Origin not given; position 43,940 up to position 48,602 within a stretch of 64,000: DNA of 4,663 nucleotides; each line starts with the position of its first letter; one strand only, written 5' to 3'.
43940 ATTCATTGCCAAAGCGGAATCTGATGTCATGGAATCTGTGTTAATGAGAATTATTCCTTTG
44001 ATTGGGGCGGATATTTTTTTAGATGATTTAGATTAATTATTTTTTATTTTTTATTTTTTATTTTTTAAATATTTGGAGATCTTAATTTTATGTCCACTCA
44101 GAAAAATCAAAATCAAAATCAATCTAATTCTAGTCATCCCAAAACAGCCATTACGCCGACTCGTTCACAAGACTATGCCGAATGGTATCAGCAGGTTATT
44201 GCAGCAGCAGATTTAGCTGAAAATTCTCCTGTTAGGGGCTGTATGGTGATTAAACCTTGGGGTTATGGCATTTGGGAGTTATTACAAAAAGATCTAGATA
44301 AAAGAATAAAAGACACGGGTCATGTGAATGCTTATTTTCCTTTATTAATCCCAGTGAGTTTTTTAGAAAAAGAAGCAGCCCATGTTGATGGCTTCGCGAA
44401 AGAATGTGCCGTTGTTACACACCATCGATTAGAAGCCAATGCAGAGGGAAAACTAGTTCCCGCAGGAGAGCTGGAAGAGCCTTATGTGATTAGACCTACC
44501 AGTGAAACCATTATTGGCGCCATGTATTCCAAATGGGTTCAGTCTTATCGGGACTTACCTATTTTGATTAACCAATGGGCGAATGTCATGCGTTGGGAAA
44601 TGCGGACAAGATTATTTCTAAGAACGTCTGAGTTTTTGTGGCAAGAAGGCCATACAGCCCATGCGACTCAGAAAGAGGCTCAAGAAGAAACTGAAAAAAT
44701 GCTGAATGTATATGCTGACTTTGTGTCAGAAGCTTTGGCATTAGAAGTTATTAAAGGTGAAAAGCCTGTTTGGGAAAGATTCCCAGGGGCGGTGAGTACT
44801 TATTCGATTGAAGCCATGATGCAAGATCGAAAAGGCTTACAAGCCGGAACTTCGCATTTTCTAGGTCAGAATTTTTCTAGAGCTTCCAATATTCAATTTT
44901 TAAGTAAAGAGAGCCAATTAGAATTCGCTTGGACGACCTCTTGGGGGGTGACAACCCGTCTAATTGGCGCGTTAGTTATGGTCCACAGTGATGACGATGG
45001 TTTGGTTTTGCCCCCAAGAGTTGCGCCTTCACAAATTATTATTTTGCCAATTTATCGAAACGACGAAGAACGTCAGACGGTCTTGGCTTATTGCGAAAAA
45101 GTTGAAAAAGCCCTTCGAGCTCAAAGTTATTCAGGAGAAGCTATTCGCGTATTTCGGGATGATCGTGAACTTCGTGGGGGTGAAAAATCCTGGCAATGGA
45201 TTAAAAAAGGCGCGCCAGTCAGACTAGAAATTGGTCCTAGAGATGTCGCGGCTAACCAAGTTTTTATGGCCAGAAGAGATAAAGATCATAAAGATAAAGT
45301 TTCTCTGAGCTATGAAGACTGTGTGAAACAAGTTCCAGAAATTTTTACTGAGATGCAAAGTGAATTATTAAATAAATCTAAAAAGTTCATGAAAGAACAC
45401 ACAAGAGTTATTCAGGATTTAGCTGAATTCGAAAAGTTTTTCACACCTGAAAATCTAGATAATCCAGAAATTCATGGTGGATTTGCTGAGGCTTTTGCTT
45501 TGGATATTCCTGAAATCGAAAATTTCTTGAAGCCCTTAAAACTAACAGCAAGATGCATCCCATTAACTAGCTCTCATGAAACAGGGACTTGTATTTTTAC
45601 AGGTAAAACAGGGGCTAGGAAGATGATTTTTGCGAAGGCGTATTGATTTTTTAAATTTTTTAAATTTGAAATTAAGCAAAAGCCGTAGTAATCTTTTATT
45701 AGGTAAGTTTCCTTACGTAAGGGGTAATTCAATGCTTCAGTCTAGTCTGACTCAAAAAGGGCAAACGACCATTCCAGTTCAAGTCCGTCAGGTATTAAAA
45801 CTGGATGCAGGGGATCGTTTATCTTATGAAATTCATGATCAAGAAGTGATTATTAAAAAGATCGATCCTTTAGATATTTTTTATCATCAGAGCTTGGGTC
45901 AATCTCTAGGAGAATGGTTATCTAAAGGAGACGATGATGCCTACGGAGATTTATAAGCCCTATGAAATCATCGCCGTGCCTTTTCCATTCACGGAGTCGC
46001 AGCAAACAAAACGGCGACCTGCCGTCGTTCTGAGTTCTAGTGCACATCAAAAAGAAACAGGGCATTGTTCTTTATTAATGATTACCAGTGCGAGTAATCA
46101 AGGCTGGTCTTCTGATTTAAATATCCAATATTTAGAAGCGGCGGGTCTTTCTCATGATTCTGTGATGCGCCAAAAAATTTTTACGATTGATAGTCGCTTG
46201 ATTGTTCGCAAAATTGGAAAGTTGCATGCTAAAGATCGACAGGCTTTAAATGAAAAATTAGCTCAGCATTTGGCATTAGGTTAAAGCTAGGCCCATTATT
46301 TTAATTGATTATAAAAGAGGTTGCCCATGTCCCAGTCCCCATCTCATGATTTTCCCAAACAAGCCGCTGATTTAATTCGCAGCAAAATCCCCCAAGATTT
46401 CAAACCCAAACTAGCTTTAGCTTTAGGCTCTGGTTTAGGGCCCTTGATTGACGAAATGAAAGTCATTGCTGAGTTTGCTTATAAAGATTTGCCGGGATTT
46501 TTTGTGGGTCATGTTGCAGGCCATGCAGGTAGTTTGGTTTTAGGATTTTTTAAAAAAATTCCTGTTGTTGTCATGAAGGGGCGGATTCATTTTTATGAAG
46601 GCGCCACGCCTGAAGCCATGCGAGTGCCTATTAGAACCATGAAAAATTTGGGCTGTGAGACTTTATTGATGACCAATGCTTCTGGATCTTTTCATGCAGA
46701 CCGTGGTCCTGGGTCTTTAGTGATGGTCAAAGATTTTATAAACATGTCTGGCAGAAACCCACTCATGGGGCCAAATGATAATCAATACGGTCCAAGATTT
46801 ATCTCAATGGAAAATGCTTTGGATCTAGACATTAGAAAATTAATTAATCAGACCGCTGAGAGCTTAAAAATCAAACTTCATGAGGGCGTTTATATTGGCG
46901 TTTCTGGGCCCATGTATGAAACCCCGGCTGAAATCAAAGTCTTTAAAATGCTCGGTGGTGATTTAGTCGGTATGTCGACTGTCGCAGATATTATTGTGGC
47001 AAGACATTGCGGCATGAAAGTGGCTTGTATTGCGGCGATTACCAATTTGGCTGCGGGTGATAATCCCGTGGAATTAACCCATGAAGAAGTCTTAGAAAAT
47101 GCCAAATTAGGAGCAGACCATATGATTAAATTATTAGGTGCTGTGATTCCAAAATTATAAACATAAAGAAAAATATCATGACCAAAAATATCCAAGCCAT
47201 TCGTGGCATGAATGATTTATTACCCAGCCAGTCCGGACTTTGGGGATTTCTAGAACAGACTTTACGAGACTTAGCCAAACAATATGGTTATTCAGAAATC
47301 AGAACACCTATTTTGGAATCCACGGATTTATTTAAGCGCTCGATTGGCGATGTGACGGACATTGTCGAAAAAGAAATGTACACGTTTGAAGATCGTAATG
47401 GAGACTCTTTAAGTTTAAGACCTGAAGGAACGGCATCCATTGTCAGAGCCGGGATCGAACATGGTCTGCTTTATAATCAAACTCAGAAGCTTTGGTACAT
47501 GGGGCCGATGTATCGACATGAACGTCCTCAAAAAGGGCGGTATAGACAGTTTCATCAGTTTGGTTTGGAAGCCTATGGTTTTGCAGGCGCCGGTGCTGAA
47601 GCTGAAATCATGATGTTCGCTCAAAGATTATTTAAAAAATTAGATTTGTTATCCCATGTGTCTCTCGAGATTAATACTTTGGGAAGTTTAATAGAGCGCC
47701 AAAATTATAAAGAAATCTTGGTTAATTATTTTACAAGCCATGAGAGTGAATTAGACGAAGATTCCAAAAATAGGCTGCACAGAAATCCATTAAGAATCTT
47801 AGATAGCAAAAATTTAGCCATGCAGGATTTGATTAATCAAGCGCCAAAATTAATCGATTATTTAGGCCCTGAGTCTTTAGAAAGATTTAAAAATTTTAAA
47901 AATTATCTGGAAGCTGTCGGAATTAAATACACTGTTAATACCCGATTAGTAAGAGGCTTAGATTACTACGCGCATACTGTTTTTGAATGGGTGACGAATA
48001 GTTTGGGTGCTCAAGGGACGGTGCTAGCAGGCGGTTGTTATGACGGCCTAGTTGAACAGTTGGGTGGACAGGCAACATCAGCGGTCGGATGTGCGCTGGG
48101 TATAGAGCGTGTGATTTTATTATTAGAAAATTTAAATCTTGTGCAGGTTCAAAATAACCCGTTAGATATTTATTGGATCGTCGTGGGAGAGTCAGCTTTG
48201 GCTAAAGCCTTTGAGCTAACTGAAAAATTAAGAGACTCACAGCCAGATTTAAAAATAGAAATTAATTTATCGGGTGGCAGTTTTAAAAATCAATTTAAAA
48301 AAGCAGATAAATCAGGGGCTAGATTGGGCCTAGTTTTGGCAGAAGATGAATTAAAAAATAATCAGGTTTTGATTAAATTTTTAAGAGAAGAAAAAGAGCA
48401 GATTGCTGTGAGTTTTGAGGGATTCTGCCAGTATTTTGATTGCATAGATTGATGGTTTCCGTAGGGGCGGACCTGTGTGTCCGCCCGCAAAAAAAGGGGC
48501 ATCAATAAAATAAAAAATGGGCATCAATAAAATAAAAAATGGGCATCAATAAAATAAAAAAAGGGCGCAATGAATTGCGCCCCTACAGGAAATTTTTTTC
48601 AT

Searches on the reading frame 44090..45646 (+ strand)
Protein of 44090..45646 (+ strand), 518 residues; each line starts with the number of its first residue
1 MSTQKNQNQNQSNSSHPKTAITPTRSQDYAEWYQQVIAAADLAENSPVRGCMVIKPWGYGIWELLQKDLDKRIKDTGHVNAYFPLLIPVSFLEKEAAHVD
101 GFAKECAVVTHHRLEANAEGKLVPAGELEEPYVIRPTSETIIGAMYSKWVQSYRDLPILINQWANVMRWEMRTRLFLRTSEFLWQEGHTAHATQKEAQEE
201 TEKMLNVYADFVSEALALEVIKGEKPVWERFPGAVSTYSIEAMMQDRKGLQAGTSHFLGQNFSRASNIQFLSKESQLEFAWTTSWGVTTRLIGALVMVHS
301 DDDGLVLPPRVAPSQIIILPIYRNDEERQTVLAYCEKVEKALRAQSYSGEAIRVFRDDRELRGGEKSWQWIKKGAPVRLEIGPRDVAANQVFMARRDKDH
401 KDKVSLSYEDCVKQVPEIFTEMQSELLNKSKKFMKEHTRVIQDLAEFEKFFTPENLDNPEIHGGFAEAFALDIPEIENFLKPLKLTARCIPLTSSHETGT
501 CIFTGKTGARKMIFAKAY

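Call 61: search_protein_families(library=pfam, proteins=[window:44090-45646:+], max_evalue=0.00001)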
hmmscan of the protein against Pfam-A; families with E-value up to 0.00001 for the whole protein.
window:44090-45646:+ (518 aa): 2 families
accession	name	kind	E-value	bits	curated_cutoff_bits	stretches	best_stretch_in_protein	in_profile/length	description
PF00587.30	tRNA-synt_2b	-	2.5e-20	73.7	29.3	1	128-296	7-176/179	tRNA synthetase class II core domain (G, H, P, S and T)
PF03129.25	HGTP_anticodon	-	4e-11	43.4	21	1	315-415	1-91/94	Anticodon binding domain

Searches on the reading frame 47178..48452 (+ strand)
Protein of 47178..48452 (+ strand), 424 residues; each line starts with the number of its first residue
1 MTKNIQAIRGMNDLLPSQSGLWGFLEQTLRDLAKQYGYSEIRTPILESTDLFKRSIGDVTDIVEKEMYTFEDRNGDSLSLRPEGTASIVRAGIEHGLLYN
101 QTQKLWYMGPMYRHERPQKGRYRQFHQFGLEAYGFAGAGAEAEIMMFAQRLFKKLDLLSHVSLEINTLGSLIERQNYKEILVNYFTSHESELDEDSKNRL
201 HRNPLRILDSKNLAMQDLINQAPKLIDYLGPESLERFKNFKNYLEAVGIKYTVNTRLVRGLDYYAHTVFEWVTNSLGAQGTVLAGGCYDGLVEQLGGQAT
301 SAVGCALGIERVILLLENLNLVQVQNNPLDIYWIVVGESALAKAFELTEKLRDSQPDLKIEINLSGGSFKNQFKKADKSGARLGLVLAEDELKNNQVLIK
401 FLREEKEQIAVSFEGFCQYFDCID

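Call 61: search_protein_families(library=pfam, proteins=[window:47178-48452:+], max_evalue=0.00001)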
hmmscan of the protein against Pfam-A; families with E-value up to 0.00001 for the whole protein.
window:47178-48452:+ (424 aa): 3 families
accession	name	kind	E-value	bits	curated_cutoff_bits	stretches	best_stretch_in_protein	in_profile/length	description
PF13393.11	tRNA-synt_His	-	5.2e-41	141.3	25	1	10-312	1-308/308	Histidyl-tRNA synthetase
PF00587.30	tRNA-synt_2b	-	1.3e-22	81.2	29.3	1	68-316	1-175/179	tRNA synthetase class II core domain (G, H, P, S and T)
PF03129.25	HGTP_anticodon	-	7.2e-10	39.3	21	1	334-420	5-91/94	Anticodon binding domain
